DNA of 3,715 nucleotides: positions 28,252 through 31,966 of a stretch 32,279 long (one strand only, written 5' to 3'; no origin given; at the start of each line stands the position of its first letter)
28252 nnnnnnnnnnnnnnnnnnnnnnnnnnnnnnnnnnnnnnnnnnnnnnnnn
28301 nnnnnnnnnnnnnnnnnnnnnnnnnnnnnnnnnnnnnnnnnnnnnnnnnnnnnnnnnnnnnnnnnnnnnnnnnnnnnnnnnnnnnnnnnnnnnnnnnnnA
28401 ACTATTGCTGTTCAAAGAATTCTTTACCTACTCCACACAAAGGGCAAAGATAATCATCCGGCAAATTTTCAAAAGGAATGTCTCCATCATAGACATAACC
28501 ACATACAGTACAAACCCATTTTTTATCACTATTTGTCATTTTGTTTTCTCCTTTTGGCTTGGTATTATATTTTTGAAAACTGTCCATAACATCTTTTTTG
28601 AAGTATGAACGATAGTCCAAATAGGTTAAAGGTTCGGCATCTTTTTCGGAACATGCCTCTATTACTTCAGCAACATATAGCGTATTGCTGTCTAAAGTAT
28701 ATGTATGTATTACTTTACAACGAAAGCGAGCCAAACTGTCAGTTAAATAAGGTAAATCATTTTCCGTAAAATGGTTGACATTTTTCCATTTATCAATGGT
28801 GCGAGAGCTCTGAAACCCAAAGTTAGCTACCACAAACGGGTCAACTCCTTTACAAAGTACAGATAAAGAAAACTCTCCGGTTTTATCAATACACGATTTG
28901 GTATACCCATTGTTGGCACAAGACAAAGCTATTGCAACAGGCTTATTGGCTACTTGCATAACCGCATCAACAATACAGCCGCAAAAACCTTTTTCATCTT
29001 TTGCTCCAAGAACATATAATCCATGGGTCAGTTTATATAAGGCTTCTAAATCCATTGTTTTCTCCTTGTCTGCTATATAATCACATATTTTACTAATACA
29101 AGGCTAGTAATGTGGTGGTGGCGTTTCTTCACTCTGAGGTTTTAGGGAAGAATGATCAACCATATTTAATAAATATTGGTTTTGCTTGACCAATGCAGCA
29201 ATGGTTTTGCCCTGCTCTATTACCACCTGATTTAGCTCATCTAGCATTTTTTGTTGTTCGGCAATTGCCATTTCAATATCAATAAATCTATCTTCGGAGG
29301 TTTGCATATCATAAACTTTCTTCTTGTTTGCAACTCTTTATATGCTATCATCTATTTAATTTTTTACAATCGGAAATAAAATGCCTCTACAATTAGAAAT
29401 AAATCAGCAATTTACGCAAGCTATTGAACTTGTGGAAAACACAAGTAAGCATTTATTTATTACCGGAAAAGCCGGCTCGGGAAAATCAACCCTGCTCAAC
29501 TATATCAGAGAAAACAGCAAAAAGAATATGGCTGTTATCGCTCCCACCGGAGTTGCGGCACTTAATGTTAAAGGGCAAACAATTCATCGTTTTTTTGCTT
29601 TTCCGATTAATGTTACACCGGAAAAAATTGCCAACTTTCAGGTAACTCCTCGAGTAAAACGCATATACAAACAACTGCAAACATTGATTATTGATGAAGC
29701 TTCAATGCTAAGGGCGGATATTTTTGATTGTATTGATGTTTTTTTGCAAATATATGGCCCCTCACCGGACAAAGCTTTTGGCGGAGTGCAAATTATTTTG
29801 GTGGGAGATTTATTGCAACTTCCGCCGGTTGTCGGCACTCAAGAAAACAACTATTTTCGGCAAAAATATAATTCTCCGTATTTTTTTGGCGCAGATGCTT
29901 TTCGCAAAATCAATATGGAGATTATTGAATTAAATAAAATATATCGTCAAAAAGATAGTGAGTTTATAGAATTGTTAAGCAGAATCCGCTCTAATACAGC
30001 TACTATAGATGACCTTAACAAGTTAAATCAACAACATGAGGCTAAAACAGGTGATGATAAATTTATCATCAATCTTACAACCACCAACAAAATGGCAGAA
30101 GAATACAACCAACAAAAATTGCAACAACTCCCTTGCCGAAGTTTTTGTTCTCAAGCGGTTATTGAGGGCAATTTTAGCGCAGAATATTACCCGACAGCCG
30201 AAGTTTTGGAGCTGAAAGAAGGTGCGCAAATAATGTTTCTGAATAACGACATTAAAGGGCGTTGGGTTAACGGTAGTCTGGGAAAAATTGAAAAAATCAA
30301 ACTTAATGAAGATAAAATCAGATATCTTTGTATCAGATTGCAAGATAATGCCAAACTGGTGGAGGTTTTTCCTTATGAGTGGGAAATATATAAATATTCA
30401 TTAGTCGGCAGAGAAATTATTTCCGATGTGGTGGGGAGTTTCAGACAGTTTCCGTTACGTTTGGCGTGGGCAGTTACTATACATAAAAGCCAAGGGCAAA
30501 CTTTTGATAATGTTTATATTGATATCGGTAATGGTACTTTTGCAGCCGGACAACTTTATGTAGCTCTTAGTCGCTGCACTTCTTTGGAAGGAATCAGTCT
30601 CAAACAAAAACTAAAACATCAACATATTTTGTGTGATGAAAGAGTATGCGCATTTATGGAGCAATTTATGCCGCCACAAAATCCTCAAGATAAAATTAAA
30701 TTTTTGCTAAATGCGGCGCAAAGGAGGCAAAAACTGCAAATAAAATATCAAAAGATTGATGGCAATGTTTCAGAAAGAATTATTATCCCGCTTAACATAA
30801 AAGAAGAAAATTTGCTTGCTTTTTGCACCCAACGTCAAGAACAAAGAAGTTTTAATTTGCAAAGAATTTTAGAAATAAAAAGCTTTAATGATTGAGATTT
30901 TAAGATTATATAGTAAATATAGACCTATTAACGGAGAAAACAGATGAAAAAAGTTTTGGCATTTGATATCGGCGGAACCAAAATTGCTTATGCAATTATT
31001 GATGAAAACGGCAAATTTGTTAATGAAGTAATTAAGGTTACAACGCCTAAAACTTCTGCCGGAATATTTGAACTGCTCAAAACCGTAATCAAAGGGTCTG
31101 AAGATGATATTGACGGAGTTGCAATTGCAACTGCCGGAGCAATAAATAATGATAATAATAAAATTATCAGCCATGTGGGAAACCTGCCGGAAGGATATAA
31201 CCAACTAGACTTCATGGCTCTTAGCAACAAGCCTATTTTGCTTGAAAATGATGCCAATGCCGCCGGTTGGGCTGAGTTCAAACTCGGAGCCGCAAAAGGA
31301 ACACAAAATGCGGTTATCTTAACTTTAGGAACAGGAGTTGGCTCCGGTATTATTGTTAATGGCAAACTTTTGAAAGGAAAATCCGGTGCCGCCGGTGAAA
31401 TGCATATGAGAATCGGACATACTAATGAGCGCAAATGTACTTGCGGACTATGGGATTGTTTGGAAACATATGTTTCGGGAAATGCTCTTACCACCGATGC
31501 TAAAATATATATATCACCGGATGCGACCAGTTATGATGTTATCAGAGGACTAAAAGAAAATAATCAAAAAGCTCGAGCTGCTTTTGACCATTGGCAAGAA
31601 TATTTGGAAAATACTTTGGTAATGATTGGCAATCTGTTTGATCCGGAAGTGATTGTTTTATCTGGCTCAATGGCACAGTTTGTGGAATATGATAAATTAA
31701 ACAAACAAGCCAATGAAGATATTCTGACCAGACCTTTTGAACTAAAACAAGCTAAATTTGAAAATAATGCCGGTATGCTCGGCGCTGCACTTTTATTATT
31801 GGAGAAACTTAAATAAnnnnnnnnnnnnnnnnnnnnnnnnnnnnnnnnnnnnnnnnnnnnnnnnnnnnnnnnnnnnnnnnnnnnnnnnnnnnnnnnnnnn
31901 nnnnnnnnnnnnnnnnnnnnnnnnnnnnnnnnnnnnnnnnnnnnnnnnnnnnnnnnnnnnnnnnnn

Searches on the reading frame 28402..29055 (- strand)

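Call 7: search_protein_families(library=pfam, proteins=[window:28402-29055:-])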
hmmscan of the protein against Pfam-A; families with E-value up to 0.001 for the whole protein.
window:28402-29055:- (217 aa): 3 families
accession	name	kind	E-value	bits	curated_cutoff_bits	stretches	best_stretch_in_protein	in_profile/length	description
PF01613.24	Flavin_Reduct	-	4.5e-24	85.7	27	1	7-149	2-148/153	Flavin reductase like domain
PF21349.2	RUBY_RBDX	-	3e-09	36.6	26.5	1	180-215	1-30/30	Rubrerythrin, rubredoxin-like domain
PF00301.25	Rubredoxin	-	6.1e-09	36.2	23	1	179-214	1-47/47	Rubredoxin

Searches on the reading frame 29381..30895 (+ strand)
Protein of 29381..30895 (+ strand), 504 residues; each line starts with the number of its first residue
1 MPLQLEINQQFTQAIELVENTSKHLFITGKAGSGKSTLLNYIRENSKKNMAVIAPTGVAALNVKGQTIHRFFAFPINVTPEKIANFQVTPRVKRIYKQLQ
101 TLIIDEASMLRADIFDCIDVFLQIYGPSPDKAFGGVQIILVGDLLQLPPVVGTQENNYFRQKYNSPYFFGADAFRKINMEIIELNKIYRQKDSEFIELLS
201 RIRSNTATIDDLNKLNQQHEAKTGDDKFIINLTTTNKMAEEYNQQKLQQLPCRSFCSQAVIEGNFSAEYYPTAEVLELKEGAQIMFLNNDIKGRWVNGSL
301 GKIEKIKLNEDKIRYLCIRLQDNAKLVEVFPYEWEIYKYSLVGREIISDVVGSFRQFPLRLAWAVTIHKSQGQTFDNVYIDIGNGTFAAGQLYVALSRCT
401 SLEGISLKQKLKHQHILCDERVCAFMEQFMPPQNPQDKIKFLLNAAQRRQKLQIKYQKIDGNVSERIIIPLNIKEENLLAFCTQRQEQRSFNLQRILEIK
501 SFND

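Call 7: search_protein_families(library=pfam, proteins=[window:29381-30895:+])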
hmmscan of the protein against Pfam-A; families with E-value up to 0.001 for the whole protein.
window:29381-30895:+ (504 aa): 11 families
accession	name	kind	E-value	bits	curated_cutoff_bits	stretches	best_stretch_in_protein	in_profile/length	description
PF05970.20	PIF1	-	7.8e-32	111.1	25.9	1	11-202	10-212/223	PIF1-like helicase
PF13604.12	AAA_30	-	5e-14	52.9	27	1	10-150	6-131/191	AAA domain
PF13245.12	AAA_19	-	2.9e-11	44.1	25.1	1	20-150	9-132/134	AAA domain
PF02689.20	Herpes_Helicase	-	2.4e-08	32.9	27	1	363-407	731-776/808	Helicase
PF13538.12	UvrD_C_2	-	7.9e-08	32.5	27.4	1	361-398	1-44/52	UvrD-like helicase C-terminal domain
PF13401.12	AAA_22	-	3.8e-07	30.9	27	1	21-143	4-123/130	AAA domain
PF01443.25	Viral_helicase1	-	1.3e-06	28.9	21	0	26-112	2-73/228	Viral superfamily 1 RNA helicase core domain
PF13280.12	WYL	-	3.4e-06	27.4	21.8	1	442-500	6-69/70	WYL domain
PF00270.35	DEAD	-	0.00023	21.4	26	0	13-67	6-65/167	DEAD/DEAH box helicase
PF13191.12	AAA_16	-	0.00027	21.9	32.6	1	10-53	11-55/167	AAA ATPase domain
PF00005.33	ABC_tran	-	0.00098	20.2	25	0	20-49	9-38/137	ABC transporter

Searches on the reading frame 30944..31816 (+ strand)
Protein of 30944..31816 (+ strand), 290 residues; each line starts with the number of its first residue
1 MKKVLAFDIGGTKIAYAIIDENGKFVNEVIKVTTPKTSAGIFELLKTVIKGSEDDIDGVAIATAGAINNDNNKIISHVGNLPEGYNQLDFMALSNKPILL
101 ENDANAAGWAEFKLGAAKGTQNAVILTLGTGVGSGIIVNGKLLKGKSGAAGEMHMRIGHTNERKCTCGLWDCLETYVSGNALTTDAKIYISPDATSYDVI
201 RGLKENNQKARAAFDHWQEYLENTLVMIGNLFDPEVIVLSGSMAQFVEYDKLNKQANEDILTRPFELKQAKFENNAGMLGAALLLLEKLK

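Call 7: search_protein_families(library=pfam, proteins=[window:30944-31816:+])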
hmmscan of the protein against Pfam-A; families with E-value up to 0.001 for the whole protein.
window:30944-31816:+ (290 aa): 3 families
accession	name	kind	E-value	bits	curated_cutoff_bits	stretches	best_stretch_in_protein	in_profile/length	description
PF00480.26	ROK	-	2.4e-58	198.4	22.9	1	5-287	2-293/294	ROK family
PF02685.22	Glucokinase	-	0.00019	21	22.1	1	5-142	1-147/314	Glucokinase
PF05378.19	Hydant_A_N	-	0.00054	20.2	25.2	0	6-68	3-69/176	Hydantoinase/oxoprolinase N-terminal region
